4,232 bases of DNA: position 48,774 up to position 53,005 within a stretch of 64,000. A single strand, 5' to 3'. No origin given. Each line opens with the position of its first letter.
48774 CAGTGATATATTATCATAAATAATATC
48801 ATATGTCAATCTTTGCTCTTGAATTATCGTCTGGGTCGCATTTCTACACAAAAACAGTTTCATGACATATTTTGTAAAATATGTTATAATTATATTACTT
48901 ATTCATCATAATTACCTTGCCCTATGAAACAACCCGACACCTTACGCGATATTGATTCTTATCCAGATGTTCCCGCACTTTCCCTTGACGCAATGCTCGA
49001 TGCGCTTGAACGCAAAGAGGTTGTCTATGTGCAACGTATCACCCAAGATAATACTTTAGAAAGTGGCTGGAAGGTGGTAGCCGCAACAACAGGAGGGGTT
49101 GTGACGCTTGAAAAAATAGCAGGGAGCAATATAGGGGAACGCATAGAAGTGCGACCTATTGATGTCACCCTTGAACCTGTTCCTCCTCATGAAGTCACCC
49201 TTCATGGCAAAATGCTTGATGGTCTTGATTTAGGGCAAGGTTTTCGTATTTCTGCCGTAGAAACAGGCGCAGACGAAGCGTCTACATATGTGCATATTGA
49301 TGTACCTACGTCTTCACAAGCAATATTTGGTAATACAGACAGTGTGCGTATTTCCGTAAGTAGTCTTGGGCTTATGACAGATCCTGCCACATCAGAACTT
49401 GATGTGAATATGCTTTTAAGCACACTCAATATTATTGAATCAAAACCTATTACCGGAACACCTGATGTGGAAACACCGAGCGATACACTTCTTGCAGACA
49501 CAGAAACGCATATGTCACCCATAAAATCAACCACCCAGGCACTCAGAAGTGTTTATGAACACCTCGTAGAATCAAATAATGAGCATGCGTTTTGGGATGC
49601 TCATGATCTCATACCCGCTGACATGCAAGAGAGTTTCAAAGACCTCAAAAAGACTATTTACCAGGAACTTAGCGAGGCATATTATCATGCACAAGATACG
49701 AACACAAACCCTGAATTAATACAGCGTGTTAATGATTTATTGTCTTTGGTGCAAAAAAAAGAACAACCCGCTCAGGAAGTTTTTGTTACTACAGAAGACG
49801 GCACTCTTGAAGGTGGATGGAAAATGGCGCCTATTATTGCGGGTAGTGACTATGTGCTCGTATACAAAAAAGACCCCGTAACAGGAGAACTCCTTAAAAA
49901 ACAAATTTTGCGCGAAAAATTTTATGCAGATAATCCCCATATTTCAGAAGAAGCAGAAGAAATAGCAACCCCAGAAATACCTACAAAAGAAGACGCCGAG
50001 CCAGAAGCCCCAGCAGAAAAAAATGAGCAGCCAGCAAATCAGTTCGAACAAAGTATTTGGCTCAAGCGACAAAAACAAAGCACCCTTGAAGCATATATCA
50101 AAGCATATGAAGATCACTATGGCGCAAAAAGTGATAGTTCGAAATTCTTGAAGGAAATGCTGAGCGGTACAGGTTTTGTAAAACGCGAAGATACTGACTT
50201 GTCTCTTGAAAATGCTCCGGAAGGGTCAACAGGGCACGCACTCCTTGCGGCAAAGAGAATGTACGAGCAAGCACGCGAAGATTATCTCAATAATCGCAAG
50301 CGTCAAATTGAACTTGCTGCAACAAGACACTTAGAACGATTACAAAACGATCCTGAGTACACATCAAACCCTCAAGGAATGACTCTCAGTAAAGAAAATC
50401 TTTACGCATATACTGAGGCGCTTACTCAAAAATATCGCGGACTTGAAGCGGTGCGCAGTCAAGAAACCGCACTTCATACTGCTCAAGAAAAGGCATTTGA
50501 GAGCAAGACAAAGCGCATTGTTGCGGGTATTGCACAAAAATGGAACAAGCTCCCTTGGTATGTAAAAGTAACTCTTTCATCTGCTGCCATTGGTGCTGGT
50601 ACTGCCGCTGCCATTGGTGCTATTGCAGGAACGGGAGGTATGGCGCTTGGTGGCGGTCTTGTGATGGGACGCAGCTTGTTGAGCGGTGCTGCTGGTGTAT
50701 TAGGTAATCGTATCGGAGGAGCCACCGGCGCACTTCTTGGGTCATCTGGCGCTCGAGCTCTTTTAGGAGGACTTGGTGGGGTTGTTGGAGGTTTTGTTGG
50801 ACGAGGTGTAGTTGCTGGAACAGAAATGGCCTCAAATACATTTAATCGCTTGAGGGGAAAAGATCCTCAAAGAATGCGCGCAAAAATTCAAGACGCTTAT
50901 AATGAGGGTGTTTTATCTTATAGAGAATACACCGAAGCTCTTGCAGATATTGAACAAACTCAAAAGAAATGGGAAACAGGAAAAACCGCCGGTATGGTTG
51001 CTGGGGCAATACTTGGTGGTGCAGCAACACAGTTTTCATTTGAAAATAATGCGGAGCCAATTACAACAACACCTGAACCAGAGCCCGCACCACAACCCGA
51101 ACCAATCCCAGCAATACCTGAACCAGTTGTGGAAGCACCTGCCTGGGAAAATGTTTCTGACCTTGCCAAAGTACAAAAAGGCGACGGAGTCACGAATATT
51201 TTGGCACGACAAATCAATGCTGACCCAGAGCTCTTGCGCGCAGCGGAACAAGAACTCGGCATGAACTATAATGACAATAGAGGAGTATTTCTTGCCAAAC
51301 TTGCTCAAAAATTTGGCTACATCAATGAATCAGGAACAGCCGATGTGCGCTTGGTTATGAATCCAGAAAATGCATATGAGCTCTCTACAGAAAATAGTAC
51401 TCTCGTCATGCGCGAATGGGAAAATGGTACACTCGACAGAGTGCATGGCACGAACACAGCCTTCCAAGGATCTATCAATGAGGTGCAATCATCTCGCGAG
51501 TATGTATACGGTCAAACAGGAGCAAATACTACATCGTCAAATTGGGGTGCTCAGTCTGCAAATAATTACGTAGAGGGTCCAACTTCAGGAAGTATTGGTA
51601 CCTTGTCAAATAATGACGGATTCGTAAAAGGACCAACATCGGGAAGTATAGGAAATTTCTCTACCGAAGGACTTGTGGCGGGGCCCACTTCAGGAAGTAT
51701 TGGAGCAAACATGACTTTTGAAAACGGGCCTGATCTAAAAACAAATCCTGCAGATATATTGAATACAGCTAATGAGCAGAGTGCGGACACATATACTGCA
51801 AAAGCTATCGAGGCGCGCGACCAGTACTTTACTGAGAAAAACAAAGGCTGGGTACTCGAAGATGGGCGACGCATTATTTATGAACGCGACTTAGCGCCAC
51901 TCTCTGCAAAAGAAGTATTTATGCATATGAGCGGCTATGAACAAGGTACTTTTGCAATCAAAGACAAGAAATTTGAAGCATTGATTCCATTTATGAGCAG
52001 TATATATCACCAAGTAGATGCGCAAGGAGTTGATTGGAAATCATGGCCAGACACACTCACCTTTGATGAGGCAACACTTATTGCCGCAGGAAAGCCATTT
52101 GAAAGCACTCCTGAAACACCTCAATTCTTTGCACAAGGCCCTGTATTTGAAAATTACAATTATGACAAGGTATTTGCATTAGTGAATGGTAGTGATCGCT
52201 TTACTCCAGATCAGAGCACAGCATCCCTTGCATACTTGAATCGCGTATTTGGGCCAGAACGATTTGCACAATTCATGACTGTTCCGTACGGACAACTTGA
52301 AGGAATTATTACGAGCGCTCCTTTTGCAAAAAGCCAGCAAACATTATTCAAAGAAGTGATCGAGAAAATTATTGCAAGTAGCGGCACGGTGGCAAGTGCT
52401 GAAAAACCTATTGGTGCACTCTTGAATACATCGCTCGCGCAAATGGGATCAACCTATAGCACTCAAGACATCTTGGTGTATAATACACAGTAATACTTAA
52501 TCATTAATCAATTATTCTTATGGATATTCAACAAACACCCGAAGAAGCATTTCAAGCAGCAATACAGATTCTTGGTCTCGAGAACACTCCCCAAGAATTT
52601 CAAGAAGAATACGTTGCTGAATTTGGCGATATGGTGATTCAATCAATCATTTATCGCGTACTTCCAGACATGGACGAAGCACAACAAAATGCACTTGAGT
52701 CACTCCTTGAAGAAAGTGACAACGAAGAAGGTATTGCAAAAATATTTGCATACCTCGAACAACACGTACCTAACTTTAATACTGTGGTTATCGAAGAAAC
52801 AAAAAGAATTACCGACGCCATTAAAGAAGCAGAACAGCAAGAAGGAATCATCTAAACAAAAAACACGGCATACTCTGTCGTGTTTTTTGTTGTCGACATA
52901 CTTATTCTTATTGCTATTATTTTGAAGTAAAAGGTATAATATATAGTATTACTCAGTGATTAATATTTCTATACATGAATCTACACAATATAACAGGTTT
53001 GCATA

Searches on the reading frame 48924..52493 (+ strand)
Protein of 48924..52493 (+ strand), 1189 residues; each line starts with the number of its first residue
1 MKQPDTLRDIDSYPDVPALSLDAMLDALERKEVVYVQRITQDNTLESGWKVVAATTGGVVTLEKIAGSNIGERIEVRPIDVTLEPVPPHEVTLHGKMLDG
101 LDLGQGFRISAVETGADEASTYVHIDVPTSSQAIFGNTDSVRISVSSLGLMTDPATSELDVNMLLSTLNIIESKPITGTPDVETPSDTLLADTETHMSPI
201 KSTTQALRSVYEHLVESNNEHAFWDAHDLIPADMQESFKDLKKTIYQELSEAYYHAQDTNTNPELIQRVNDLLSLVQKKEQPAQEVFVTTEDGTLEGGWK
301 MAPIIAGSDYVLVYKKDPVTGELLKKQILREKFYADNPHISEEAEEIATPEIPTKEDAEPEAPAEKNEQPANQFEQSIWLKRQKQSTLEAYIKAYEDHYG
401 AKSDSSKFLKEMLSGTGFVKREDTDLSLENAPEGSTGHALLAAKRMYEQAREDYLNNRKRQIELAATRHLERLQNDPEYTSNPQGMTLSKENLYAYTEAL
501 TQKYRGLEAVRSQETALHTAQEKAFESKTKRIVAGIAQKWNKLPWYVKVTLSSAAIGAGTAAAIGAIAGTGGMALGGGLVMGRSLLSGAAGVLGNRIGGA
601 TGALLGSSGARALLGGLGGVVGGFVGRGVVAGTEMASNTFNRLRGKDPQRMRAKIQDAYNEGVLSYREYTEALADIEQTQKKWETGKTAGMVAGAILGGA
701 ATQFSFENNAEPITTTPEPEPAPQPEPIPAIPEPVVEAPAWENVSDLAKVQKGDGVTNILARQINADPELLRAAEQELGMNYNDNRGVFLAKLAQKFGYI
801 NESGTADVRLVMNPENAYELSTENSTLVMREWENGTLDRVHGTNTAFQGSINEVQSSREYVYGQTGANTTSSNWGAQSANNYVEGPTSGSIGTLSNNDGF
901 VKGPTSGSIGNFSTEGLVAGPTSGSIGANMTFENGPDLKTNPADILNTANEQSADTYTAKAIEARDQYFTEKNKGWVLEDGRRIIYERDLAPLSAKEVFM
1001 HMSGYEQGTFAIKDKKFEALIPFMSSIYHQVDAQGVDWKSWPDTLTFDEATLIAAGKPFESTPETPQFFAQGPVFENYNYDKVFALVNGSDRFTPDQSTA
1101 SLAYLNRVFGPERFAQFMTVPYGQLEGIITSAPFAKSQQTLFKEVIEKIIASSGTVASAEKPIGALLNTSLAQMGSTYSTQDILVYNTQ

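Call 6: search_protein_families(library=pfam, proteins=[window:48924-52493:+], max_evalue=1)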
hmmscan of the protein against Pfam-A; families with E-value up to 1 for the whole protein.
window:48924-52493:+ (1189 aa): 2 families
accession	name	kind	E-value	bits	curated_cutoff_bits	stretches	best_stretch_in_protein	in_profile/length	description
PF19033.6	Intu_longin_3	-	0.087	13.5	27.1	1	242-316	18-71/98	Intu longin-like domain 3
PF09925.14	DUF2157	-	0.71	10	32.4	0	533-590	51-108/146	Predicted membrane protein (DUF2157)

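Call 7: search_protein_families(library=ncbifam, proteins=[window:48924-52493:+], max_evalue=1)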
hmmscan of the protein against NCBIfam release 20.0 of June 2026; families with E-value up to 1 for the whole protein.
window:48924-52493:+ (1189 aa): 0 families

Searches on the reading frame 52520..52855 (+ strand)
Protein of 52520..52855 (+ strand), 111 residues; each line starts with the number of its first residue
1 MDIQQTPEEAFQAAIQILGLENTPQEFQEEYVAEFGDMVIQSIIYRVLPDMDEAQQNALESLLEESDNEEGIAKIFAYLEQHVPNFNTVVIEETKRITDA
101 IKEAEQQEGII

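Call 6: search_protein_families(library=pfam, proteins=[window:52520-52855:+], max_evalue=1)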
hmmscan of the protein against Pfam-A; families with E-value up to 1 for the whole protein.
window:52520-52855:+ (111 aa): 5 families
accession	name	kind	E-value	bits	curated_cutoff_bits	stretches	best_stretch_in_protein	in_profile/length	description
PF18908.5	DUF5663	-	4.2e-05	24.5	23.7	1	49-99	36-82/84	Protein of unknown function (DUF5663)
PF03937.21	Sdh5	-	0.011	16.1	27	1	37-69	16-48/76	Flavinator of succinate dehydrogenase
PF07299.16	EF-G-binding_N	-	0.046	14.6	27.1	1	40-86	37-82/83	Elongation factor G-binding protein, N-terminal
PF19068.5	DUF5764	-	0.11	13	29.2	1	27-99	7-71/133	Family of unknown function (DUF5764)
PF21642.2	SP_0191-like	-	0.53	11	27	0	74-110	19-52/132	SP_0191-like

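Call 7: search_protein_families(library=ncbifam, proteins=[window:52520-52855:+], max_evalue=1)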
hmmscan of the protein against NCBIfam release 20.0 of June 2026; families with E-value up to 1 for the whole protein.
window:52520-52855:+ (111 aa): 0 families
